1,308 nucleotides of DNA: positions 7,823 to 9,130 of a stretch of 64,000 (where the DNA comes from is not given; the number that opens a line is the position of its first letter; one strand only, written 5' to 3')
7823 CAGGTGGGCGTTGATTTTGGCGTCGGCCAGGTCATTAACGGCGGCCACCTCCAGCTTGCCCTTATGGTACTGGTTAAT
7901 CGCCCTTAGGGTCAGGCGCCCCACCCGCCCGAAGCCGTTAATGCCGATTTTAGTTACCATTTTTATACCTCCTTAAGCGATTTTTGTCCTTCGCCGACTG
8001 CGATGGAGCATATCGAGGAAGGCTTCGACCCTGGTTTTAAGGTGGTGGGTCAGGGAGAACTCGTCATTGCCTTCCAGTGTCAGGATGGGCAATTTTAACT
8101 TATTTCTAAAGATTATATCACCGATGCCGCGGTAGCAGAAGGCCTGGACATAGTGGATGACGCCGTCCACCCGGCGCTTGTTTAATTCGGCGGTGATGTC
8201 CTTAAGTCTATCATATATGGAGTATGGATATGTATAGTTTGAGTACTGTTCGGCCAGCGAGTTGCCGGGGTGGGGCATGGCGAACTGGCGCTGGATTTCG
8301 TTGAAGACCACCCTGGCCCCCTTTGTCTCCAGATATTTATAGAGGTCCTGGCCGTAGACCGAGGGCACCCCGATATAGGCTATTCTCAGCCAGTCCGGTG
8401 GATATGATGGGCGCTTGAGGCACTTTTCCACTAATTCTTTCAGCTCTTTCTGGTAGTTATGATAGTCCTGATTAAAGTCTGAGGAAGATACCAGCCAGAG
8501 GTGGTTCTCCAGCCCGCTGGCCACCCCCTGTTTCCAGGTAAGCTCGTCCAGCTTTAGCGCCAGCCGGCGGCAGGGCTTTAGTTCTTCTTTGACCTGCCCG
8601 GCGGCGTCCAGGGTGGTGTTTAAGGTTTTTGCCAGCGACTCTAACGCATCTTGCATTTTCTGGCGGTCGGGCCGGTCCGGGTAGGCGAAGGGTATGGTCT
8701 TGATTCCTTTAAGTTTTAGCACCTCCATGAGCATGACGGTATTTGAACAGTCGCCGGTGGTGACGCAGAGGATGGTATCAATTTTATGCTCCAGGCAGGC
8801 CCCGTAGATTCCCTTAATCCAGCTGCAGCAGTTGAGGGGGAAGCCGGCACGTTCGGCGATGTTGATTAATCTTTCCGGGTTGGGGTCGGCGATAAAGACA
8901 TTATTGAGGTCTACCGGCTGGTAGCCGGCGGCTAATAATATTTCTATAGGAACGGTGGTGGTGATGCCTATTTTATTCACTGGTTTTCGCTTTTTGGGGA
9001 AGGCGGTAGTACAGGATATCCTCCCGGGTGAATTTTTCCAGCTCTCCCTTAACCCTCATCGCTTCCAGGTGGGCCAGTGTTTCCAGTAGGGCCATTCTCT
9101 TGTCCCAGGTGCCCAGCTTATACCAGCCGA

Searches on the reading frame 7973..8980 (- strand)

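Call 68: search_protein_families(library=ncbifam, proteins=[window:7973-8980:-], max_evalue=0.00001)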
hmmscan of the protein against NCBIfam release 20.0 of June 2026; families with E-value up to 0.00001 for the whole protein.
window:7973-8980:- (335 aa): 1 family
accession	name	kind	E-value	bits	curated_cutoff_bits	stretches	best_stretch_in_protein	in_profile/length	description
NF040772.1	double_cubane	equivalog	1.6e-14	53.7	350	1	9-325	29-372/372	double-cubane-cluster-containing anaerobic reductase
